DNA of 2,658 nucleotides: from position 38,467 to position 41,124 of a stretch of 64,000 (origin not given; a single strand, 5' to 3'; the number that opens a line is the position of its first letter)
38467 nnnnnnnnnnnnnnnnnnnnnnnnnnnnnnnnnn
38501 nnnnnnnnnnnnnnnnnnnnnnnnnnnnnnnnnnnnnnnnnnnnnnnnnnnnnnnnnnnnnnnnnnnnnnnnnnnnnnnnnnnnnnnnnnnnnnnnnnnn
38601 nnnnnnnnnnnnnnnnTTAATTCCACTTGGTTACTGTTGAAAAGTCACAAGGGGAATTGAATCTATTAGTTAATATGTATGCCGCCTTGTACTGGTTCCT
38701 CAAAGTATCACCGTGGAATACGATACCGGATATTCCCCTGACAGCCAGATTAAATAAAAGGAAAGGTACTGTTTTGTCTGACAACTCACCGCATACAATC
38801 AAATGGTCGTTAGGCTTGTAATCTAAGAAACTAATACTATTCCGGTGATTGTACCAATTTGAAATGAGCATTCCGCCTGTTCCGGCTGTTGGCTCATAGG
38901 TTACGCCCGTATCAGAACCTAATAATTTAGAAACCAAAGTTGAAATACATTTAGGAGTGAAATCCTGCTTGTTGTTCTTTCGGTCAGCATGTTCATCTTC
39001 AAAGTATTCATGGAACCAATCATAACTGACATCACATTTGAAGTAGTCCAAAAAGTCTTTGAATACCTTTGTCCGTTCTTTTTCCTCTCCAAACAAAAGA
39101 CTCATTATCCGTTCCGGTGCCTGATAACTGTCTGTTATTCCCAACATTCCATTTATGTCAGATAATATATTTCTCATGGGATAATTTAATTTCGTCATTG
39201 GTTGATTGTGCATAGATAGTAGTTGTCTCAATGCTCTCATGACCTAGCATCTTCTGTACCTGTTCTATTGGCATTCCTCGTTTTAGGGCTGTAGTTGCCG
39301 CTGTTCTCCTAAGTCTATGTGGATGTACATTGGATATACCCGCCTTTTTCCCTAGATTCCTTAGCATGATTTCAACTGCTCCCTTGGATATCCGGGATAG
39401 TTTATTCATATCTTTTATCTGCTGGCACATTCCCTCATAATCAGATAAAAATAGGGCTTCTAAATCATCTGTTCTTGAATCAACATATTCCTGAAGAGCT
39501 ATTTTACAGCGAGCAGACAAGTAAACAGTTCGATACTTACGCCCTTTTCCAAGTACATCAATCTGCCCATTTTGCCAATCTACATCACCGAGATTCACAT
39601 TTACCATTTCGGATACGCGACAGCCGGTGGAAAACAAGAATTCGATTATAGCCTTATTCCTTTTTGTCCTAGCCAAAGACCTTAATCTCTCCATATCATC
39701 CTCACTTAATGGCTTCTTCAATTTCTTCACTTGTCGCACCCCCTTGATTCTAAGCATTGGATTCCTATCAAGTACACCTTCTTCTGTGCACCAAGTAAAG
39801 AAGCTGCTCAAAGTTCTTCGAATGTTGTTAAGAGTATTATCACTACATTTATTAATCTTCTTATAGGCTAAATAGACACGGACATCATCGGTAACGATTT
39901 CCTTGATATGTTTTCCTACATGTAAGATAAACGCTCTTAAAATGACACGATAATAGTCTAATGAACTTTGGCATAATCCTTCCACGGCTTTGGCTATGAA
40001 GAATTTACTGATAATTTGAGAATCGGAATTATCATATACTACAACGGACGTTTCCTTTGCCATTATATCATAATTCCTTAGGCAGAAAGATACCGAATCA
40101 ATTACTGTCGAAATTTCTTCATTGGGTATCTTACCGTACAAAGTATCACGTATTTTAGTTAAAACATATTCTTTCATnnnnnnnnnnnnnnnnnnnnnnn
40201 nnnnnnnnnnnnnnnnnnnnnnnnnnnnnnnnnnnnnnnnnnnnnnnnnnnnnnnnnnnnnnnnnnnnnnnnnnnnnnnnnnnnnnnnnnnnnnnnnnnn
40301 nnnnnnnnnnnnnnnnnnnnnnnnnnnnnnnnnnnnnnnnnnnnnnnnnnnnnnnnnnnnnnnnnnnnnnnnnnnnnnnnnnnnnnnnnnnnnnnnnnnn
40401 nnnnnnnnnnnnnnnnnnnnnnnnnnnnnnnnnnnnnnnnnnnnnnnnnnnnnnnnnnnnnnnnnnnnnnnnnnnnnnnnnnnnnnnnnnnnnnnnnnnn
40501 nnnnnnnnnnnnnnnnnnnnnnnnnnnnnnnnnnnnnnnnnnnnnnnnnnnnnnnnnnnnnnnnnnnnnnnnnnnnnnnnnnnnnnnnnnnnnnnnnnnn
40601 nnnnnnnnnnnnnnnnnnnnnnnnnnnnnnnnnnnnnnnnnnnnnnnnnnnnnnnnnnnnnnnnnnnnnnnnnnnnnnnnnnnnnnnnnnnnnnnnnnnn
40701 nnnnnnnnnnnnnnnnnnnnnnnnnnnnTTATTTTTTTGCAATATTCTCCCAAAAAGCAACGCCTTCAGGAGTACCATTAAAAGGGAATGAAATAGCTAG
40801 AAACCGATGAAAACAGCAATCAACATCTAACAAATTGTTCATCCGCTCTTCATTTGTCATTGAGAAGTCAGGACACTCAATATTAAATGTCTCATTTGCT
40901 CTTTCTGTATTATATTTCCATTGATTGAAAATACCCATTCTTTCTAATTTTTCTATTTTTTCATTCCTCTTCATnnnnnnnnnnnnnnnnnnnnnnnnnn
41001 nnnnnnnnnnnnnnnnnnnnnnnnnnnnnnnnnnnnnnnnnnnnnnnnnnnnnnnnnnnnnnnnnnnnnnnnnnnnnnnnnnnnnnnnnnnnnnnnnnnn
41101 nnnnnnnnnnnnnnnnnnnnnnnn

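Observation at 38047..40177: ASCH protein, catalytically truncated HsdM-like methyltransferase fragment and a XerC/D-like recombinase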

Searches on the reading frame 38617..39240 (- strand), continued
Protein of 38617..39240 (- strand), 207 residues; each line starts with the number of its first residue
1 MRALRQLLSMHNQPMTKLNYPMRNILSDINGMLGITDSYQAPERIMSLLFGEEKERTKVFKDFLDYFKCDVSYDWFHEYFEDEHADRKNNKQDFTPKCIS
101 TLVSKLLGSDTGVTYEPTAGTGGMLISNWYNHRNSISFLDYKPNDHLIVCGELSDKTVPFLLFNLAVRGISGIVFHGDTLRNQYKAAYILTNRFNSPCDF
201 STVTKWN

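Call 86: fold_search(model_id=the predicted structure, library=viral)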
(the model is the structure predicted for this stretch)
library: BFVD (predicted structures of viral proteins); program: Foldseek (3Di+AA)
matches with E <= 10: 503; with E <= 0.001: 3
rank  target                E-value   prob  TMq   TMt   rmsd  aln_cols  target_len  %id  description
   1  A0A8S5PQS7            5.1e-08  1.00  0.68  0.58   5.1       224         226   15  site-specific DNA-methyltransferase (adenine-specific) [Siphoviridae sp. ctZro7]
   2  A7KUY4                1.2e-04  1.00  0.56  0.49   5.5       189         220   16  (no name in the UniProt tables at hand)
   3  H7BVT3                2.5e-04  1.00  0.42  0.50   4.1       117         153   19  (no name in the UniProt tables at hand)
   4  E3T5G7                2.9e-03  0.99  0.41  0.17   9.8       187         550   18  site-specific DNA-methyltransferase (adenine-specific) [Cafeteria roenbergensis virus (strain BV-PW1)]
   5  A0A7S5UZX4            3.8e-03  0.84  0.27  0.21  16.0       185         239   16  (no name in the UniProt tables at hand)
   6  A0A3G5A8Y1            4.8e-03  0.97  0.40  0.09  10.6       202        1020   17  site-specific DNA-methyltransferase (adenine-specific) [Hyperionvirus sp.]
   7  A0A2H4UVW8            5.1e-03  0.99  0.41  0.10   8.6       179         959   20  site-specific DNA-methyltransferase (adenine-specific) [Bodo saltans virus]
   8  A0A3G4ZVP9            6.2e-03  0.99  0.38  0.11   6.9       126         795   20  site-specific DNA-methyltransferase (adenine-specific) [Dasosvirus sp.]
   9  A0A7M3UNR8            6.6e-03  0.97  0.42  0.12   8.6       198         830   15  site-specific DNA-methyltransferase (adenine-specific) [Pyramimonas orientalis virus]
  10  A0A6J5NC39            7.0e-03  1.00  0.36  0.33   4.4        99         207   18  COG2263 Predicted RNA methylase [uncultured Caudovirales phage]
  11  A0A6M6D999            8.9e-03  0.99  0.44  0.15   9.1       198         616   14  (no name in the UniProt tables at hand)
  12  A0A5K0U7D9            1.0e-02  0.93  0.40  0.09  11.0       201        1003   17  site-specific DNA-methyltransferase (adenine-specific) [Yasminevirus sp. GU-2018]
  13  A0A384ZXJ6            1.3e-02  0.98  0.41  0.21   9.4       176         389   15  DNA methylase N-4/N-6 domain-containing protein [Dickeya phage vB_DsoM_JA29]
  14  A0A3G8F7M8            1.8e-02  1.00  0.32  0.83   1.5        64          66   39  Uncharacterized protein [Streptococcus phage CHPC919]
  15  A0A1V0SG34            1.8e-02  0.95  0.44  0.08   9.9       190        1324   14  site-specific DNA-methyltransferase (adenine-specific) [Hokovirus HKV1]
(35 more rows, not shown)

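Call 88: find_encoding_contigs(protein=P0290, flank=4000, max_places=3)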
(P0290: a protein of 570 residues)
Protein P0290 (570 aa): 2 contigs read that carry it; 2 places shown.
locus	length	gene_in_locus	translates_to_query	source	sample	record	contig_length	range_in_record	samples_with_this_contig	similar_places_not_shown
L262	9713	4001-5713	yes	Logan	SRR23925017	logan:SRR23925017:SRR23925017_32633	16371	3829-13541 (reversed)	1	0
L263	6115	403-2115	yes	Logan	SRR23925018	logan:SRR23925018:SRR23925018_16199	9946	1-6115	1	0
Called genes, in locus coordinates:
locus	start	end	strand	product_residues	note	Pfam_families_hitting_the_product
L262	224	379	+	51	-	-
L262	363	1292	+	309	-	PF09588:YqaJ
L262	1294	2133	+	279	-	PF03837:RecT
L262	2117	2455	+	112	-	PF06356:DUF1064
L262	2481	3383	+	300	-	PF14297:Lin1244_N, PF07261:DnaB_2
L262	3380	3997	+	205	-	-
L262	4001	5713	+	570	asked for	PF02384:N6_Mtase, PF05175:MTS (faint), PF07669:Eco57I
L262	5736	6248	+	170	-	-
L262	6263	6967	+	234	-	PF08346:AntA, PF03374:ANT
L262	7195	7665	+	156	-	-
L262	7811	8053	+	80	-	-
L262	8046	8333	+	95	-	-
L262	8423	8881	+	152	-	-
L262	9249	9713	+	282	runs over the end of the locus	PF03592:Terminase_2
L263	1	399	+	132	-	?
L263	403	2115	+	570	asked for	PF02384:N6_Mtase, PF05175:MTS (faint), PF07669:Eco57I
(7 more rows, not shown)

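Call 89: find_encoding_contigs(protein=P0323, flank=4000, max_places=3)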
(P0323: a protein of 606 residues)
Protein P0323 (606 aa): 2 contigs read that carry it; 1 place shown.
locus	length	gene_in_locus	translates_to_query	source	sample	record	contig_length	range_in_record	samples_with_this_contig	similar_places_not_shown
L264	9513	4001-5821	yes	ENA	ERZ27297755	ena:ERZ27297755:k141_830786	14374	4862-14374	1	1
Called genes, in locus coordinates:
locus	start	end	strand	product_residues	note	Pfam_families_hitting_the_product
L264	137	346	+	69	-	-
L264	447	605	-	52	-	-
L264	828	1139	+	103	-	-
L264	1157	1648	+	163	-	-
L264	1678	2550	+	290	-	PF01978:TrmB (faint), PF01022:HTH_5 (weak)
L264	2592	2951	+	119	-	-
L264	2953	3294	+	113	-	PF06356:DUF1064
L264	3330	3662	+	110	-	-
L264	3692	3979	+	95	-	-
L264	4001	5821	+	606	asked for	PF02384:N6_Mtase, PF07669:Eco57I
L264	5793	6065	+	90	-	-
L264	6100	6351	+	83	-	-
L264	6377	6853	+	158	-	-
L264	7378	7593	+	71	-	-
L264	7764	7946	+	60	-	-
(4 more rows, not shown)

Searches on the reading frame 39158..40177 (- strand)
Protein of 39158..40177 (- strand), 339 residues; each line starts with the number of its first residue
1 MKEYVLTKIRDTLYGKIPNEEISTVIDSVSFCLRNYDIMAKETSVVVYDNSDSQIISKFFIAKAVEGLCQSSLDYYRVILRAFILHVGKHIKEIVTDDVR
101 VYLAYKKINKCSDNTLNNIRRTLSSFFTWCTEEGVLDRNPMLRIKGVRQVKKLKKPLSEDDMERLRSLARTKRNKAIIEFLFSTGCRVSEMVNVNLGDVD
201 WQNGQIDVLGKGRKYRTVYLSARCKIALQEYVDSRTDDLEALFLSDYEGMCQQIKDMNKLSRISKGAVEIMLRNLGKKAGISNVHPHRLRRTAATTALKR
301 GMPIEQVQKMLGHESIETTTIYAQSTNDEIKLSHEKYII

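Call 3: search_protein_families(library=pfam, proteins=[window:39158-40177:-], max_evalue=0.1)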
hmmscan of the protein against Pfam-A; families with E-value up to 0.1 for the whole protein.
window:39158-40177:- (339 aa): 5 families
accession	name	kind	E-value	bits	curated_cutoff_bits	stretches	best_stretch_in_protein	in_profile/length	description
PF00589.27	Phage_integrase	-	3.8e-37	128.2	27.1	1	157-327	3-170/172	Phage integrase family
PF13495.12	Phage_int_SAM_4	-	2.8e-10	40.9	27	1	57-132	3-80/85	Phage integrase, N-terminal SAM-like domain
PF02899.23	Phage_int_SAM_1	-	1.3e-05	25.8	22.3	1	66-134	12-83/83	Phage integrase, N-terminal SAM-like domain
PF13102.12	Phage_int_SAM_5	-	0.0024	18.7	22.3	1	96-141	48-93/98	Phage integrase SAM-like domain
PF22022.2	Phage_int_M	-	0.082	13.6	27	0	88-146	38-95/96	Phage integrase central domain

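Call 4: search_protein_families(library=phrogs, proteins=[window:39158-40177:-], max_evalue=0.01)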
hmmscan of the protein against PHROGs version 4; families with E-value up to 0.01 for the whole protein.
window:39158-40177:- (339 aa): 10 families
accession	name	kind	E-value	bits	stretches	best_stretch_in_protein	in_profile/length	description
phrog_1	-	integration and excision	6.3e-53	182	1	58-330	172-440/611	integrase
phrog_216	-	integration and excision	2.8e-46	159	1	106-335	6-234/301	integrase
phrog_5830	-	integration and excision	9.9e-09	35.8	1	105-229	54-187/318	integrase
phrog_7269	-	integration and excision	3.2e-06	28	1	267-330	12-74/89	integrase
phrog_23271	-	unknown function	7.1e-06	26.9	1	283-330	8-54/67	-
phrog_7685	-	integration and excision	1.6e-05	25.6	1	269-328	164-226/240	integrase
phrog_34557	-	integration and excision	0.00057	20.6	1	274-329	115-169/183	integrase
phrog_35951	-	unknown function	0.001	20.5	1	277-326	14-63/97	-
phrog_7244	-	integration and excision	0.0014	18.9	1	86-198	109-222/263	integrase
phrog_25190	-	integration and excision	0.0036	18.6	1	267-318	30-81/109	integrase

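Call 18: search_protein_families(library=padloc, proteins=[window:39158-40177:-], max_evalue=0.01)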
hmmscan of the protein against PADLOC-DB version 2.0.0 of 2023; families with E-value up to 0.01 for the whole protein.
window:39158-40177:- (339 aa): 1 family
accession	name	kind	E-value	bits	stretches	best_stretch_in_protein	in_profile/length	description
PDLC00526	JetD1|JetD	-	0.0049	14.1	0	150-188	355-393/407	DUF2220; DUF3322; DUF2399 domain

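Call 19: search_protein_families(library=ncbifam, proteins=[window:39158-40177:-], max_evalue=0.01)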
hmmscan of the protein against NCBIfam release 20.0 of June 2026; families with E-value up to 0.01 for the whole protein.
window:39158-40177:- (339 aa): 12 families
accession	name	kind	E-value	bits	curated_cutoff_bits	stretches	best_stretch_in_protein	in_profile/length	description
NF040815.2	recomb_XerA_Arch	equivalog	1.3e-63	215.1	220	1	58-331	2-260/263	site-specific tyrosine recombinase/integron integrase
TIGR02224.1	recomb_XerC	equivalog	3.6e-51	174.3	335.15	1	73-335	18-287/295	tyrosine recombinase XerC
TIGR02225.1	recomb_XerD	equivalog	4.6e-48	164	329.6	1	64-336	9-285/290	site-specific tyrosine recombinase XerD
NF001399.0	PRK00283.1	subfamily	2.4e-44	151.8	279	1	52-336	5-294/300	tyrosine recombinase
NF003462.0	PRK05084.1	equivalog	1.9e-32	112.4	267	1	171-333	194-352/360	tyrosine recombinase XerS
NF002331.0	PRK01287.1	subfamily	1.7e-24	86.5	371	1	90-335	71-322/365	site-specific tyrosine recombinase XerC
TIGR02249.1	integrase_gron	subfamily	1.2e-22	80.7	265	2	71-236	17-181/315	integron integrase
NF011946.0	PRK15417.1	equivalog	1.6e-13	50.6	435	2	76-232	37-192/337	integron integrase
NF007371.0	PRK09871.1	subfamily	2.6e-10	40.2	222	1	166-326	20-175/198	tyrosine-type DNA invertase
NF007370.0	PRK09870.1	subfamily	1.9e-07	30.9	221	1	170-326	30-180/200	tyrosine-type DNA invertase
NF041502.1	integrase_1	equivalog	1e-05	24.5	350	1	282-331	317-366/484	site-specific integrase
NF040693.1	recomb_GmtY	equivalog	0.00031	20.1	340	0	243-331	354-438/441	gamma-mobile-trio recombinase GmtY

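Call 25: find_homologous_proteins(query=window:39158-40177:-)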
Query window:39158-40177:- (339 aa): 4439 proteins with E <= 0.001 among 6453 candidates; the best 120 are listed.
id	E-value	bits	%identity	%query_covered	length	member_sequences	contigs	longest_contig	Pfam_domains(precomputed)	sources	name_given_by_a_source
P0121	7.7e-208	707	93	100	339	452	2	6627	PF13495.13,PF00589.28,PF22823.3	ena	-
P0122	2.6e-203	692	90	100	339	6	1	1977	PF13495.13,PF00589.28,PF02899.24,PF22823.3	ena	-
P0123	3.8e-202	688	89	100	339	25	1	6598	PF13495.13,PF00589.28,PF02899.24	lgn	-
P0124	7.8e-201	684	90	100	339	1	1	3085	PF13495.13,PF00589.28,PF22823.3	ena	-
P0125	3.6e-199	678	88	100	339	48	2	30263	PF13495.13,PF00589.28,PF22823.3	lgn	-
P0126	1.3e-198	677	88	100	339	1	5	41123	PF13495.13,PF00589.28,PF22823.3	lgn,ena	-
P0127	5.7e-198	674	88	100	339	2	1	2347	PF13495.13,PF00589.28,PF22823.3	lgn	-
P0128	8.4e-198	674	88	100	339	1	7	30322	PF13495.13,PF00589.28,PF22823.3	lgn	-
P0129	1.6e-197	673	88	100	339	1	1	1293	PF13495.13,PF00589.28,PF22823.3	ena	-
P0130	7.4e-197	671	88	100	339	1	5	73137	PF13495.13,PF00589.28,PF02899.24,PF22823.3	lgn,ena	-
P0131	2.8e-195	666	86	100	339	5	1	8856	PF13495.13,PF00589.28,PF02899.24,PF22823.3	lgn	-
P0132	3.9e-194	662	86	100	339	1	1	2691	PF13495.13,PF00589.28,PF22823.3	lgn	-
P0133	9.9e-193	657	86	100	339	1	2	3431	PF13495.13,PF00589.28,PF22823.3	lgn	-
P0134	6.0e-156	536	70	100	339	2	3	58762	PF13495.13,PF00589.28,PF22823.3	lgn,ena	-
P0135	9.9e-154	529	100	71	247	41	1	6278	PF13495.13,PF00589.28,PF02899.24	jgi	jgi:integrase/recombinase XerD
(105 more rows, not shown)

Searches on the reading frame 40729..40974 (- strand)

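Call 3: search_protein_families(library=pfam, proteins=[window:40729-40974:-], max_evalue=0.1)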
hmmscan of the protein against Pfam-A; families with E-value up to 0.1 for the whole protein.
window:40729-40974:- (81 aa): 0 families

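Call 4: search_protein_families(library=phrogs, proteins=[window:40729-40974:-], max_evalue=0.01)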
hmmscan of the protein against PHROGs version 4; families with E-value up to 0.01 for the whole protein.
window:40729-40974:- (81 aa): 1 family
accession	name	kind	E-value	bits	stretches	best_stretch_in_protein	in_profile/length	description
phrog_30073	-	unknown function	2.9e-58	195.2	1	1-81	1-81/81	-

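Call 18: search_protein_families(library=padloc, proteins=[window:40729-40974:-], max_evalue=0.01)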
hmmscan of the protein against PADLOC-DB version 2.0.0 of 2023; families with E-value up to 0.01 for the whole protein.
window:40729-40974:- (81 aa): 0 families

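Call 19: search_protein_families(library=ncbifam, proteins=[window:40729-40974:-], max_evalue=0.01)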
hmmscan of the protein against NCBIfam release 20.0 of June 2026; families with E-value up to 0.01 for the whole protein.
window:40729-40974:- (81 aa): 0 families
